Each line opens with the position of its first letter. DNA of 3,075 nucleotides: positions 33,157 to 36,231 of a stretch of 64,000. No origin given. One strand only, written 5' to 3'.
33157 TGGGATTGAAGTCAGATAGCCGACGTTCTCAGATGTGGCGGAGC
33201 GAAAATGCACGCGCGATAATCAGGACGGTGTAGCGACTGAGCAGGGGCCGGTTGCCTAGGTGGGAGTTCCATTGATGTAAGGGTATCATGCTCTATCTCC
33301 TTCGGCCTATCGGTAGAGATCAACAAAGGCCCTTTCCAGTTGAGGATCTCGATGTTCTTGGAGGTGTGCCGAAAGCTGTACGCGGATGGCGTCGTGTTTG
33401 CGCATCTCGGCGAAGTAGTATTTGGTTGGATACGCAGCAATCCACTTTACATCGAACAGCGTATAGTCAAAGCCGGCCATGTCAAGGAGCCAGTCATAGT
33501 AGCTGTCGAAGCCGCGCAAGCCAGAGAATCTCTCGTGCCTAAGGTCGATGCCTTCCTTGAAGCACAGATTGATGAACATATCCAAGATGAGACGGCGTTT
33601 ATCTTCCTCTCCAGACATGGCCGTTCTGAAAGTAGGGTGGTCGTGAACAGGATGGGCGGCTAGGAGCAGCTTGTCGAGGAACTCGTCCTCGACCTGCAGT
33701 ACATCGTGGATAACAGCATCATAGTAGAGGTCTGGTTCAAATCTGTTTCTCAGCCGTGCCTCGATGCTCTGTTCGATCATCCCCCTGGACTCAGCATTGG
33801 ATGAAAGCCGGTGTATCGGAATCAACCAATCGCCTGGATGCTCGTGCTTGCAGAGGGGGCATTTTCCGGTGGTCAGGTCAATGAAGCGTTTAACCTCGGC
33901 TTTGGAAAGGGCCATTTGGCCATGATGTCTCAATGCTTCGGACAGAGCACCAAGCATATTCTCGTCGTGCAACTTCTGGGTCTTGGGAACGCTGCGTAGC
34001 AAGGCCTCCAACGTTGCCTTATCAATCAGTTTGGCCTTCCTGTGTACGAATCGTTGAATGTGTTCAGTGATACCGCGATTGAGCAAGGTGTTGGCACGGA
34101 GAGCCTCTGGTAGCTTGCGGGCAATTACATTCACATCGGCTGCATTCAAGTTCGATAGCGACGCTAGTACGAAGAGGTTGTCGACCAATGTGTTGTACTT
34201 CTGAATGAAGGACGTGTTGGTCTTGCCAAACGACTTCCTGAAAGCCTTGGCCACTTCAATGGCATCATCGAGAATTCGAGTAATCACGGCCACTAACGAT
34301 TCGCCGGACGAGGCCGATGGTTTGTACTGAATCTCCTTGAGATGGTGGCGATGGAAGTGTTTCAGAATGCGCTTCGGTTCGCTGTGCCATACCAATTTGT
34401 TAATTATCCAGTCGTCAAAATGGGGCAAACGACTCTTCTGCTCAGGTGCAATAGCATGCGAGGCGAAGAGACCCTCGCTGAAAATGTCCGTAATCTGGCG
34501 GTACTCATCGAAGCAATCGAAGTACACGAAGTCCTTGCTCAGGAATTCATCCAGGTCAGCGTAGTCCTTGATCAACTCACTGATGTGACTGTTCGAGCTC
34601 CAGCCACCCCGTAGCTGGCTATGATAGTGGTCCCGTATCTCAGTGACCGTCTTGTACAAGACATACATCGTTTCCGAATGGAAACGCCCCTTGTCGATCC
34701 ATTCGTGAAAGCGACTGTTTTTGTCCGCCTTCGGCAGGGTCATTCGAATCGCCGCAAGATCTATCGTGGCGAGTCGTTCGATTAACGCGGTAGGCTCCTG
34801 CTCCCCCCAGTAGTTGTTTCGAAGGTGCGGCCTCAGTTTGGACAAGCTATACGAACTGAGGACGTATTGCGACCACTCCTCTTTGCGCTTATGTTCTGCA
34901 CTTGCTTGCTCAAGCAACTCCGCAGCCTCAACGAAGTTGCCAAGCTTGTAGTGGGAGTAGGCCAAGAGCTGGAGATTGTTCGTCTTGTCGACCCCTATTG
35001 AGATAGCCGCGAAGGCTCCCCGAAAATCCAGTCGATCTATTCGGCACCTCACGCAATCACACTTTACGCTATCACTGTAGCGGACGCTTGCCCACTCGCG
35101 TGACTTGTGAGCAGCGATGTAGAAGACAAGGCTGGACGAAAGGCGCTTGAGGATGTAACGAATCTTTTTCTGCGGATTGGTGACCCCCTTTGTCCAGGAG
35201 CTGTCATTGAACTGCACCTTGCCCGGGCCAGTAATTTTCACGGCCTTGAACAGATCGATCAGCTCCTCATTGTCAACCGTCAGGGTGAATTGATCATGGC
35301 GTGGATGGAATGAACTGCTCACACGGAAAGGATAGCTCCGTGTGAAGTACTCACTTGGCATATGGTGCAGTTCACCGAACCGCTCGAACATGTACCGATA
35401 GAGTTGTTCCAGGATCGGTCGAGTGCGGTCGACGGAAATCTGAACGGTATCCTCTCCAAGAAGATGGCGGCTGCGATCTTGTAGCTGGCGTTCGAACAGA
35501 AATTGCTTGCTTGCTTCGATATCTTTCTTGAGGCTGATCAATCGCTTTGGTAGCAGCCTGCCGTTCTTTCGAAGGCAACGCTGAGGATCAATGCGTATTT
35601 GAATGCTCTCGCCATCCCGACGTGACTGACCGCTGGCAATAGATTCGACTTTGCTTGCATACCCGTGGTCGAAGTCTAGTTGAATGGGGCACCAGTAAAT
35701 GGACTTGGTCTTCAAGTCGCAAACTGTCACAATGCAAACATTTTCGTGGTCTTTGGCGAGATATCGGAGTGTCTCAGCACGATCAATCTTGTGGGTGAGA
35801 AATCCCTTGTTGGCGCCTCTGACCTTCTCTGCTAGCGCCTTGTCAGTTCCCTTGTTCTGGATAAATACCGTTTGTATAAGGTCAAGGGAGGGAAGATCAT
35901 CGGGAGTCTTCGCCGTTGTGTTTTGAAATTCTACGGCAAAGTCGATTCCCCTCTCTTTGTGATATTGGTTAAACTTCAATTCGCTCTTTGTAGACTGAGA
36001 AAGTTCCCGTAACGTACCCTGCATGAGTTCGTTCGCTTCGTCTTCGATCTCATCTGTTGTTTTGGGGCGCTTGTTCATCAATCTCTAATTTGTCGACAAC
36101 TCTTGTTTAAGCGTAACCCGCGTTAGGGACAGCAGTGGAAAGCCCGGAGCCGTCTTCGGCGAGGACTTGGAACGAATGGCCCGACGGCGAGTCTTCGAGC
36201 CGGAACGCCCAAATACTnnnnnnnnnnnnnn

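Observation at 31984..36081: Candidate undescribed two-gene defence module: 924-aa protein with DUF4365-like nuclease N-domain and Cys-rich C-terminus, next to a 408-aa HNH-domain protein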

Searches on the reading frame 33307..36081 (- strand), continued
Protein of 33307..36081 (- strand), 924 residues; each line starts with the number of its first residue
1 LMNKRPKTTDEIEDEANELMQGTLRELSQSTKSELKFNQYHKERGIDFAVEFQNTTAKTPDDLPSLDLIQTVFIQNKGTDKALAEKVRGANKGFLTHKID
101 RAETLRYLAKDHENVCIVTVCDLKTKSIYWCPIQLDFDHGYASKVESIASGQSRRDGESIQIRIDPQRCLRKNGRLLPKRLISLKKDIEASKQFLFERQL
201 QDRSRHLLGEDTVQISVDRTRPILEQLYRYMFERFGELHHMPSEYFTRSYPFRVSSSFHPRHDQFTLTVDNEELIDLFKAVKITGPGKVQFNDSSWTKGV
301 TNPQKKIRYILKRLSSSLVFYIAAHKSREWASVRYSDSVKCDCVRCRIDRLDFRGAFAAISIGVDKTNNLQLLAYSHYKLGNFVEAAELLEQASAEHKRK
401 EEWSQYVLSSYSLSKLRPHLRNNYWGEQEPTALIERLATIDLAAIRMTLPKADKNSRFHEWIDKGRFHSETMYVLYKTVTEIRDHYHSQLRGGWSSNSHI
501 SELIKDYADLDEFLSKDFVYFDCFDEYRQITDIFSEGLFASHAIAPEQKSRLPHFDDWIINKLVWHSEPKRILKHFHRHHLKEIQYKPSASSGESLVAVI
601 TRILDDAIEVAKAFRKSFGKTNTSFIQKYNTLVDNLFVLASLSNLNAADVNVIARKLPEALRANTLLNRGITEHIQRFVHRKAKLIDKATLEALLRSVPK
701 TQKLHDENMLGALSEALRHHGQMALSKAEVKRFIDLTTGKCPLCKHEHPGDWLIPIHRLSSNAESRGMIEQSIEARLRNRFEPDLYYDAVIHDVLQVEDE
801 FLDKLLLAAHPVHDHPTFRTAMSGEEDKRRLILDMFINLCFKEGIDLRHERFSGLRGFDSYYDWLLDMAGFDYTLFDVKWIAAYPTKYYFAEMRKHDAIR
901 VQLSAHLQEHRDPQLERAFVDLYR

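Call 108: search_protein_families(library=pfam, proteins=[L048:6404-9301:+, L048:9794-11539:+, L048:5365-6297:+, L009:3639-4820:+, L015:12497-13153:+, L020:12163-14070:+, L033:3843-5747:+, L031:4003-4320:+, L023:5076-5810:+], max_evalue=0.01)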
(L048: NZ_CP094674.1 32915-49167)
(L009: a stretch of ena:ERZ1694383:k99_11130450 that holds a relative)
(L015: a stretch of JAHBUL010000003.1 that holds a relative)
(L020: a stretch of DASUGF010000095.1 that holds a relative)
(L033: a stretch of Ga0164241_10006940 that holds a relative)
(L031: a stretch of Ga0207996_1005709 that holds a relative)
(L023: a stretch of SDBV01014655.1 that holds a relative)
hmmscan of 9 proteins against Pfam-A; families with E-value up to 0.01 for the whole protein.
L048:6404-9301:+ (965 aa): 1 family
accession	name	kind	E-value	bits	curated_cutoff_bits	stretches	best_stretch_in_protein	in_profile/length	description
PF20464.3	MmeI_N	-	3.5e-07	31.1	27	1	50-185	19-145/181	MmeI, N-terminal domain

L048:9794-11539:+ (581 aa): 0 families

L048:5365-6297:+ (310 aa): 0 families

L009:3639-4820:+ (393 aa): 0 families

L015:12497-13153:+ (218 aa): 1 family
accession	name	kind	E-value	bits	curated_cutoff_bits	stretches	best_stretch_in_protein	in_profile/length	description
PF02810.21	SEC-C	-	3.8e-05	23.9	20.4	1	186-202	2-18/19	SEC-C motif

L020:12163-14070:+ (635 aa): 1 family
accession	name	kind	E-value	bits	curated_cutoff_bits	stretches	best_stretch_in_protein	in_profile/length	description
PF13289.12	SIR2_2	-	3.4e-23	82.8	24.5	1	105-241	1-141/141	SIR2-like domain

L033:3843-5747:+ (634 aa): 1 family
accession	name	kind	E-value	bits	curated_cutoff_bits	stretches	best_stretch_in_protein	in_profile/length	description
PF13289.12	SIR2_2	-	1.7e-23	83.7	24.5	1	105-234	1-134/141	SIR2-like domain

L031:4003-4320:+ (105 aa): 7 families
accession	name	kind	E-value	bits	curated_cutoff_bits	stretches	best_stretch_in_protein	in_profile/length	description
PF01381.28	HTH_3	-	8.1e-14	51.8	23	1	40-89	1-50/55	Helix-turn-helix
PF13560.12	HTH_31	-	1.8e-08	35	27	1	36-89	2-56/64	Helix-turn-helix domain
PF12844.13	HTH_19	-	8.7e-07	29.2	30.2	1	39-80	3-44/64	Helix-turn-helix domain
PF13443.12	HTH_26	-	2e-05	25.2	22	1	40-91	2-54/63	Cro/C1-type HTH DNA-binding domain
PF13744.12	HTH_37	-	2.6e-05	24.4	27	1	35-93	18-77/80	Helix-turn-helix domain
PF15731.11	MqsA_antitoxin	-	0.0031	18.1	30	1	26-90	59-123/131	Antitoxin component of bacterial toxin-antitoxin system, MqsA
PF13413.12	HTH_25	-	0.005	17.1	24.6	1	40-71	2-33/62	Helix-turn-helix domain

L023:5076-5810:+ (244 aa): 0 families

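Call 111: find_related_loci(query=A5, collection=viral_contigs, flank=6000)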
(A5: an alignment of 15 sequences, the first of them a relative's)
Query A5 (923 aa) in viral_contigs; peptide patterns used: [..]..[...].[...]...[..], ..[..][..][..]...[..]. (x = any residue, [..] = any of these).
37 stretches matched a pattern; 1 encode a relative of the query (tblastn E <= 1e-3); 1 distinct loci.
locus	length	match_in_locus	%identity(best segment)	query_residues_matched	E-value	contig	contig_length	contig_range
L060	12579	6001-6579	24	364-556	2e-11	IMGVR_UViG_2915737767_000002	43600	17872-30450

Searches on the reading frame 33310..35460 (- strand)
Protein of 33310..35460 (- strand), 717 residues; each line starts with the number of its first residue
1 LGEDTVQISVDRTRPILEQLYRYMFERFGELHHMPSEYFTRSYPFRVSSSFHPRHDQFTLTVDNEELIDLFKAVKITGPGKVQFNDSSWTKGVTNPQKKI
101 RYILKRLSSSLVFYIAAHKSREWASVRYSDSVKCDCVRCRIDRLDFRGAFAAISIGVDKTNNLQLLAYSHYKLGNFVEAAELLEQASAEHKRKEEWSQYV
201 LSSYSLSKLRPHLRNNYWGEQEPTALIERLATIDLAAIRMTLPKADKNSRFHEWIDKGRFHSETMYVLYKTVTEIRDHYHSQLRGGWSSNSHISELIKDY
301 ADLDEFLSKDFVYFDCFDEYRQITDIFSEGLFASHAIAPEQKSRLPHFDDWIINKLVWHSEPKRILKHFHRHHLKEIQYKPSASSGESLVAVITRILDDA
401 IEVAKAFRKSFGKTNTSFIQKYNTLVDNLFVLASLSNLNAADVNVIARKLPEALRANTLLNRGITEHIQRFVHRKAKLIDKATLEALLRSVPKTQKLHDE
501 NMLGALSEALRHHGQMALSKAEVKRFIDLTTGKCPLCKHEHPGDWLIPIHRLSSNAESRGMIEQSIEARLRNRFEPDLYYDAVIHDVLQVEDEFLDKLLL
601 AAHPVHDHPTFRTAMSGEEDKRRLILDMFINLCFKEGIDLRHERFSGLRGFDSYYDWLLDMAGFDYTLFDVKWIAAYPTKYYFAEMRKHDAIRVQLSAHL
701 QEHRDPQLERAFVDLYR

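Call 43: search_protein_representatives(alignment_id=A2)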
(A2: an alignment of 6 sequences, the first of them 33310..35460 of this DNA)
Query: 6 sequences, 717 profile positions. Proteins with E-value up to 0.001 (for the whole library): 843; up to 1e-10: 702; up to 1e-30: 509. The best 150 are listed.
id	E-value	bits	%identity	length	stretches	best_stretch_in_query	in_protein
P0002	0.0e+00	1171.9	-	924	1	3-715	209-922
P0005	0.0e+00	1127.3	-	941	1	3-716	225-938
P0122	1.1e-275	933.0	-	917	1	6-716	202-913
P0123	3.4e-251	852.1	-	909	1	8-713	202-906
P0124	2.0e-216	737.2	-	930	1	3-716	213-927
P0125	1.2e-212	724.7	-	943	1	5-715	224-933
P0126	3.2e-202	690.2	-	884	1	6-715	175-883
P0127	1.3e-196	671.7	-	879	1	4-716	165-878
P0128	2.2e-196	670.9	-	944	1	6-716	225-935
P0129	2.2e-194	664.3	-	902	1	5-712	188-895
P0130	1.1e-191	655.3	-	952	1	8-715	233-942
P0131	3.0e-182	624.2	-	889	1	7-669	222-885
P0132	1.5e-181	621.8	-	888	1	5-715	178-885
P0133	1.1e-178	612.4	-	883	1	4-711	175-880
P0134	6.0e-178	610.0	-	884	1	13-714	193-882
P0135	1.8e-177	608.4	-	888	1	12-712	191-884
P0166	1.0e-148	513.3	-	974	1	3-716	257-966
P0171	2.2e-144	499.0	-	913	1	12-715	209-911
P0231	7.0e-122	424.6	-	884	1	12-715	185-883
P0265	6.5e-112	391.7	-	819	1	12-715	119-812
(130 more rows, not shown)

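Call 47: search_protein_families(library=pfam, proteins=[P0126, P0127, P0135, P0166, P0171, P0231, P0265, P0128, P0122], max_evalue=0.01)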
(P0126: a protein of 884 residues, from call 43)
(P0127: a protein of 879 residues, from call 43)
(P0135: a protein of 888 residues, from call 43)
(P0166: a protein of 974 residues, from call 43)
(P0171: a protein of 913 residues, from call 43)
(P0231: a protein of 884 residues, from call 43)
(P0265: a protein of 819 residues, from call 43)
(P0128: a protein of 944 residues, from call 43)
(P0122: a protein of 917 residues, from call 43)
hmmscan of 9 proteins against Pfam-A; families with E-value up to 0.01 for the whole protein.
P0126 (884 aa): 0 families

P0127 (879 aa): 3 families
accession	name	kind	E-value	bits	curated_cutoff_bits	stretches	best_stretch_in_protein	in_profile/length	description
PF13676.11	TIR_2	-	3.5e-11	44.1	28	1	5-112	1-102/122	TIR domain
PF01582.25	TIR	-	0.0012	19.1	21.3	1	24-100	22-97/179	TIR domain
PF10137.14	CAP12-PCTIR_TIR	-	0.004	17.6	24.7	0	4-68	1-62/119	CAP12/Pycsar effector protein, TIR domain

P0135 (888 aa): 1 family
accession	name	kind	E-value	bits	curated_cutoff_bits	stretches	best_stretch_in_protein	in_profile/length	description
PF13676.11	TIR_2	-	5.8e-07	30.5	28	1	18-133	1-110/122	TIR domain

P0166 (974 aa): 0 families

P0171 (913 aa): 1 family
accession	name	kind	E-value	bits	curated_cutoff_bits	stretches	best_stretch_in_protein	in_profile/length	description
PF21941.2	SMEK_N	-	4.3e-33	114.6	27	1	10-123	2-114/140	SMEK domain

P0231 (884 aa): 1 family
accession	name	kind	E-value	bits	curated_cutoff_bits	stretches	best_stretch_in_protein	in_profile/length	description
PF14280.11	DUF4365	-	5.2e-10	40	24.3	1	19-140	4-122/139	Domain of unknown function (DUF4365)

P0265 (819 aa): 0 families

P0128 (944 aa): 1 family
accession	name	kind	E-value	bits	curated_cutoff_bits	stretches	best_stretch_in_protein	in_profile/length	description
PF16289.11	PIN_12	-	1.6e-15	58.3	32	1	4-166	1-172/172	PIN domain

P0122 (917 aa): 1 family
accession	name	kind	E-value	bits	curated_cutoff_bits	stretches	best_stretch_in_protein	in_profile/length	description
PF14280.11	DUF4365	-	9.9e-14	52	24.3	1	29-174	4-137/139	Domain of unknown function (DUF4365)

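Call 102: search_protein_families(library=padloc, proteins=[P0127, P0171, P0126, P0166, P0135, P0265], max_evalue=1)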
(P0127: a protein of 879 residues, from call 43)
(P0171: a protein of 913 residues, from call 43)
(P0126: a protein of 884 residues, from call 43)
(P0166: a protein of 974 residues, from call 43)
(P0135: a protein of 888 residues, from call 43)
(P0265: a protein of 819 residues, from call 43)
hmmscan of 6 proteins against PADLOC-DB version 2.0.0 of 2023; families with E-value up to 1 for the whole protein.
P0127 (879 aa): 5 families
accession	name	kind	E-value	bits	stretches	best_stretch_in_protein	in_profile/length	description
PDLC00420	ThsB1|ThsB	-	1.7e-14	51.8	1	2-146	1-143/319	TIR-like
PDLC02012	SAVED5--SAVED_TIR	-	6.1e-11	40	1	3-131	14-136/404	-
PDLC00727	Effector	-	0.00019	18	1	5-92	176-261/590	TIR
PDLC00728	Effector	-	0.001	16.2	1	3-91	10-96/432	TIR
PDLC02013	SAVED5--SAVED_TIR_JAB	-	0.049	10.2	1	5-92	175-260/584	-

P0171 (913 aa): 1 family
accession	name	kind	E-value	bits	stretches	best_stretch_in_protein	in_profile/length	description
PDLC02399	Aga_REase-PNTD1-PNTD2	-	2.6e-29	100.5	1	1-132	1-131/463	Class I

P0126 (884 aa): 0 families

P0166 (974 aa): 1 family
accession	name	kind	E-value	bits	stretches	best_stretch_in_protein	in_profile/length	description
PDLC02987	caspase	-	2.1e-13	48.3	1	11-164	8-130/453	-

P0135 (888 aa): 0 families

P0265 (819 aa): 0 families
